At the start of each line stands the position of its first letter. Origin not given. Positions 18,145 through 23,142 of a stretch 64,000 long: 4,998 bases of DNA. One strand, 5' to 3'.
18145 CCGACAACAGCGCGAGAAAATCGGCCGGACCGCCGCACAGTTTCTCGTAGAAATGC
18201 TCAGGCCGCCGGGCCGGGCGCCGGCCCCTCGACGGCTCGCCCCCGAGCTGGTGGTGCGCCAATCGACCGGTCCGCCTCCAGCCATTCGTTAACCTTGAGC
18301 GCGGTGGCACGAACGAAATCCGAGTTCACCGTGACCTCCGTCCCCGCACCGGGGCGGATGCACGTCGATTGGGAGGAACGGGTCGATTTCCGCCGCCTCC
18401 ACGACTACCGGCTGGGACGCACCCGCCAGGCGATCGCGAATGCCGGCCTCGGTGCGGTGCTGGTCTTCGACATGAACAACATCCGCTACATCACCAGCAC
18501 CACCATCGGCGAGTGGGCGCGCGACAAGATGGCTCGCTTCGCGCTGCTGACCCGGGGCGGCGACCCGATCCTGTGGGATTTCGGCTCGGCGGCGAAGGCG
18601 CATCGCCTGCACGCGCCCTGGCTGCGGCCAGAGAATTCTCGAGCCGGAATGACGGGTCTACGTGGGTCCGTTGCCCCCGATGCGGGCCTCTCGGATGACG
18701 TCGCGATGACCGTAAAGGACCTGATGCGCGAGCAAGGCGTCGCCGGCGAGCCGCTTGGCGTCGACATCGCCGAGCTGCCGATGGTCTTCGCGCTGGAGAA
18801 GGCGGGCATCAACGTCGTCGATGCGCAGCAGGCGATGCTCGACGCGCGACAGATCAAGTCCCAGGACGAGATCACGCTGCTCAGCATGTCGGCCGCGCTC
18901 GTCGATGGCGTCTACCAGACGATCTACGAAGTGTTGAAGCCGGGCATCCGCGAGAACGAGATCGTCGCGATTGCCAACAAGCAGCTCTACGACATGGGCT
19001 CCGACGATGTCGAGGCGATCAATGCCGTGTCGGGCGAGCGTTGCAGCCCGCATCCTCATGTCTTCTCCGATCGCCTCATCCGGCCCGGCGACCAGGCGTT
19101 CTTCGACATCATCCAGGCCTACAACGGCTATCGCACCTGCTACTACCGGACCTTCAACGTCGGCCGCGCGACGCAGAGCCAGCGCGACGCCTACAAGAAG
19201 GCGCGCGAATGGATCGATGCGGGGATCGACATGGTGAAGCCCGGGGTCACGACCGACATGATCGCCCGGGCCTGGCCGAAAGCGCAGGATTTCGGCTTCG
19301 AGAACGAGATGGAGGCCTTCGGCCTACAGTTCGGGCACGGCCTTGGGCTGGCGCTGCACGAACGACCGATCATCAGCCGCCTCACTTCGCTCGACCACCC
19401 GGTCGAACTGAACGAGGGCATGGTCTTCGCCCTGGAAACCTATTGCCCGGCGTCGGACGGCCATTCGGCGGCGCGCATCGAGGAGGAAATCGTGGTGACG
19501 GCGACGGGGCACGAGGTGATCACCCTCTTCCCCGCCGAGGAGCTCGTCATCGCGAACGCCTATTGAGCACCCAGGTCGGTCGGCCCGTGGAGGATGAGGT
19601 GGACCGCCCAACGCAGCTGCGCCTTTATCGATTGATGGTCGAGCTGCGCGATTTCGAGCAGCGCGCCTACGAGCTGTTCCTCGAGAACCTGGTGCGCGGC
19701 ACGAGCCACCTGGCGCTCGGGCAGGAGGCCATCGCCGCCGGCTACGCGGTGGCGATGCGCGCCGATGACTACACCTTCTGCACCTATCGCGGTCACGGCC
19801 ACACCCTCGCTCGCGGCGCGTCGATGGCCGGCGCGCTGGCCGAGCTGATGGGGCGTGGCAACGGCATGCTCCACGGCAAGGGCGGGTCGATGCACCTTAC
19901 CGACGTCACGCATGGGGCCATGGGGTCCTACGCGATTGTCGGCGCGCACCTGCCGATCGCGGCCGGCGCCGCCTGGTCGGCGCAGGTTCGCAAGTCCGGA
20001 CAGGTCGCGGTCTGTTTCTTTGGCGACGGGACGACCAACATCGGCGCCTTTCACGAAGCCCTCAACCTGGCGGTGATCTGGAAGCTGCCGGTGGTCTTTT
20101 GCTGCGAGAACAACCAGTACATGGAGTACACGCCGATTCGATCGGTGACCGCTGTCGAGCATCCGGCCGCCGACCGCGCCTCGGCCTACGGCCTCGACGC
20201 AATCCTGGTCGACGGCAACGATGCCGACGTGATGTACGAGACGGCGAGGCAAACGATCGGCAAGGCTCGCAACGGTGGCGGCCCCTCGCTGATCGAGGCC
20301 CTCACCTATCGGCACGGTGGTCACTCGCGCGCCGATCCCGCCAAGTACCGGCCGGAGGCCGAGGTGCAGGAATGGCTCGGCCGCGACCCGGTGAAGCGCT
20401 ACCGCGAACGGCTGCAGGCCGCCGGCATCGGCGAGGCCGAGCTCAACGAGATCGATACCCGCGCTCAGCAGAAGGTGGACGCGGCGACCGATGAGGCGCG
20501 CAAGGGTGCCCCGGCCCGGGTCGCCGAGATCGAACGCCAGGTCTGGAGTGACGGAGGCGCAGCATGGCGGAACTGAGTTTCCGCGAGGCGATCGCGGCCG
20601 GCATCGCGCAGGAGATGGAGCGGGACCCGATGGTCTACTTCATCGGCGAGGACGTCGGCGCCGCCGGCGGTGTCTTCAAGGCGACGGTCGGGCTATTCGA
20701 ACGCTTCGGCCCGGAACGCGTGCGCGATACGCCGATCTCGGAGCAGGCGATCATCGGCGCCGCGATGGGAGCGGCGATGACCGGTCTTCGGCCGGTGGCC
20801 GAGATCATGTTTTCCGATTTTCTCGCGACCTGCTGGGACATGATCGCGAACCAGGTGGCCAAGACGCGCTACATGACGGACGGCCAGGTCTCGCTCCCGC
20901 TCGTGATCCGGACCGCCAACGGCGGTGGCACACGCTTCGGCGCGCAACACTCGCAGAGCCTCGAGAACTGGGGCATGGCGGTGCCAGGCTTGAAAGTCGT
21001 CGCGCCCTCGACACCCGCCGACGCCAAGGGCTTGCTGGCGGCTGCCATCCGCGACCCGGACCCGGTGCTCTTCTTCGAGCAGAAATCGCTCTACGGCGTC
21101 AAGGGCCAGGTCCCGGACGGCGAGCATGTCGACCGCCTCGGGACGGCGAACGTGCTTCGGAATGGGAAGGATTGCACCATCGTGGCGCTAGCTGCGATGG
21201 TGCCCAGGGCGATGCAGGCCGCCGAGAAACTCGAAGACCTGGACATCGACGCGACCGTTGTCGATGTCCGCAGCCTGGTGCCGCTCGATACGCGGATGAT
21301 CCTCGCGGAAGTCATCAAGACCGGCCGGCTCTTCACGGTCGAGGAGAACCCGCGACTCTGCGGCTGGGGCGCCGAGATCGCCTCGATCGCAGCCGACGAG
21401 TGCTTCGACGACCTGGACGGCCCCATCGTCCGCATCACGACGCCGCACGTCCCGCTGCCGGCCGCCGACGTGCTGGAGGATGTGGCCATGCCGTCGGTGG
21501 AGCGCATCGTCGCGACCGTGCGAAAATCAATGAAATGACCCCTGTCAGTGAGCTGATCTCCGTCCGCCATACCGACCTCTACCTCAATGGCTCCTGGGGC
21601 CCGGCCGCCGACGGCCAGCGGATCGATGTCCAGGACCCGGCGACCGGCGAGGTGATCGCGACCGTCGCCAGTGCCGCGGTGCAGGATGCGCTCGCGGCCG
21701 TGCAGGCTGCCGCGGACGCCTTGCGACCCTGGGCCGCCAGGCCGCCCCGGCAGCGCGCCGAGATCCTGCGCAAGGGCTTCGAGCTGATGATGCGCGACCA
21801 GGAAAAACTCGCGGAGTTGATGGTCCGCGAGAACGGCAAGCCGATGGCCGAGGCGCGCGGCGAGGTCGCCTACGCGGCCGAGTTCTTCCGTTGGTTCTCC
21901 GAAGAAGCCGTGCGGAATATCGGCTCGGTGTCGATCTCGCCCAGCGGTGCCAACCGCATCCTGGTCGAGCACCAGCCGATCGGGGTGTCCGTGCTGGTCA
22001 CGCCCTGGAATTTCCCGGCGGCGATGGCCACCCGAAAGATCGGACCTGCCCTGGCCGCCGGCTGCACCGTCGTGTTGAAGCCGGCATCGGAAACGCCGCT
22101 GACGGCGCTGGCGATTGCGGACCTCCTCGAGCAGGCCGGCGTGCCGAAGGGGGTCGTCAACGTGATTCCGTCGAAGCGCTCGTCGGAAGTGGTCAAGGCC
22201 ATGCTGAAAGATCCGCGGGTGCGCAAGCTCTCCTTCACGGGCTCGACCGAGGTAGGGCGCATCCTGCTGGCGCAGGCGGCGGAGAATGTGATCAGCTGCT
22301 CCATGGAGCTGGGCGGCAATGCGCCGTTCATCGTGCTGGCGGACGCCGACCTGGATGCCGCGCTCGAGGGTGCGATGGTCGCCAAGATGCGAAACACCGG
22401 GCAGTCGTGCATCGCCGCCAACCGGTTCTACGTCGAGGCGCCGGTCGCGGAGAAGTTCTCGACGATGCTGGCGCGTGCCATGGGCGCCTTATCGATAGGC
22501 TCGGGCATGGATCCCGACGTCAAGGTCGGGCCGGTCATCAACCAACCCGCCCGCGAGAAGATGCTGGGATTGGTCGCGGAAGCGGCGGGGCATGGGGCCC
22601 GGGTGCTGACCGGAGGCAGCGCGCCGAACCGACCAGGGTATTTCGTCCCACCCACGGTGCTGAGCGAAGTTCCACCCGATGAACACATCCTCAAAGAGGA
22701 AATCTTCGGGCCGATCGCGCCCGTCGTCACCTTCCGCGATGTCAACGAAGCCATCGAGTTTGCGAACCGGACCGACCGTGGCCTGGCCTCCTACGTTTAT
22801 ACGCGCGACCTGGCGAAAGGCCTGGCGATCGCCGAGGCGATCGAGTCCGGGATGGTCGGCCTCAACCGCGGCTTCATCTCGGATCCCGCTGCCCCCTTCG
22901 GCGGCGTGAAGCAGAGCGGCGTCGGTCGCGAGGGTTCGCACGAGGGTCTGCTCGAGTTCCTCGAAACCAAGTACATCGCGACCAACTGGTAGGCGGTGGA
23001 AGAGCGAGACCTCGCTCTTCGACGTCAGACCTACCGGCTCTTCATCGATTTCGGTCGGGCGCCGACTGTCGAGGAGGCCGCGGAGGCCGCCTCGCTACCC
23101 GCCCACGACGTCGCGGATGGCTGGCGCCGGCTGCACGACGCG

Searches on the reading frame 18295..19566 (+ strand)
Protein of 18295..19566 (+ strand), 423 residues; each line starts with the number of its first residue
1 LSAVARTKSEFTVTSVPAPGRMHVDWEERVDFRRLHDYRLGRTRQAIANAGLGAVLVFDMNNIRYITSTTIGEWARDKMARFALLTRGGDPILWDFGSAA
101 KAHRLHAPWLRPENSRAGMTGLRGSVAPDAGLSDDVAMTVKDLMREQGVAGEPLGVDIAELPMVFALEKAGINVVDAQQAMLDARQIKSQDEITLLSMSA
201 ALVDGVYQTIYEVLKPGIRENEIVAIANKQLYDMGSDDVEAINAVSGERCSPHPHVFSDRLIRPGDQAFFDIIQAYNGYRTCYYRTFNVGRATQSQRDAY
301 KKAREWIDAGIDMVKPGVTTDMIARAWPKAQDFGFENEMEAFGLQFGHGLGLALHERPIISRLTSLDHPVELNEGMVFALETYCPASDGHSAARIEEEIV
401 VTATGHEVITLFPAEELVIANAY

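Call 58: find_encoding_contigs(protein=window:18295-19566:+, flank=10000, max_places=1)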
Protein window:18295-19566:+ (423 aa): no gene with exactly this product is on record in the collection.

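Call 60: search_protein_families(library=pfam, proteins=[window:18295-19566:+])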
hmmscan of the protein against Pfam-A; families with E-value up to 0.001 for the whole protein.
window:18295-19566:+ (423 aa): 2 families
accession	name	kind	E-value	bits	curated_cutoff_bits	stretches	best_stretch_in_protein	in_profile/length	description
PF00557.29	Peptidase_M24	-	2.5e-37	129.1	23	1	199-403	6-208/208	Metallopeptidase family M24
PF01321.24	Creatinase_N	-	0.00027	21.9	22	0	39-186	1-127/128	Creatinase/Prolidase N-terminal domain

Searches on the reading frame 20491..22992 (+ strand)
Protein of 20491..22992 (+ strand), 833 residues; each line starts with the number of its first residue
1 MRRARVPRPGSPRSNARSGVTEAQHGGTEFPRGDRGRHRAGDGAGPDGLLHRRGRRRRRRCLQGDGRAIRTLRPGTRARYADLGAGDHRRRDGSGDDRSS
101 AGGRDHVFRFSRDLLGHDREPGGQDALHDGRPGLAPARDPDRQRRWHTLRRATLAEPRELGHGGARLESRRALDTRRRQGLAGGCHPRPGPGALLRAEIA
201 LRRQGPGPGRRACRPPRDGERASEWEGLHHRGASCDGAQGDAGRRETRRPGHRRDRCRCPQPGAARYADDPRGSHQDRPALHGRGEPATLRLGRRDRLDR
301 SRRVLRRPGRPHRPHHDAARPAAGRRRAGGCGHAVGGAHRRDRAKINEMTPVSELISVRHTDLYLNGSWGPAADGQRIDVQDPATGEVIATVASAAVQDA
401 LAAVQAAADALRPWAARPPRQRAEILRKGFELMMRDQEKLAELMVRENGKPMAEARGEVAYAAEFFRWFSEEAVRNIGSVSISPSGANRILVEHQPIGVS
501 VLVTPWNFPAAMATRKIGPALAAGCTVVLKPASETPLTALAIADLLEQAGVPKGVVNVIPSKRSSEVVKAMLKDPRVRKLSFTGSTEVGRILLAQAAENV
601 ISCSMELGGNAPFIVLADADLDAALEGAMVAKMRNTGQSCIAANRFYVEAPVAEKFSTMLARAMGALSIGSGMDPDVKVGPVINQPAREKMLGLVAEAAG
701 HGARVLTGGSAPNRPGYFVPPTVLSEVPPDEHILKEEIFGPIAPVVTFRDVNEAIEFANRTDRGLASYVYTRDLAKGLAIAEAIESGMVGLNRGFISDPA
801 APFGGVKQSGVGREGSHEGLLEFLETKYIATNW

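Call 76: search_protein_families(library=pfam, proteins=[window:20491-22992:+], max_evalue=0.01)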
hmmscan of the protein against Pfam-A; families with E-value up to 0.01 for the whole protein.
window:20491-22992:+ (833 aa): 1 family
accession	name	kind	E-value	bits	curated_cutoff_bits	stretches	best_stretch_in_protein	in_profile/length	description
PF00171.27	Aldedh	-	6e-163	543.1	23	1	373-829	5-461/461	Aldehyde dehydrogenase family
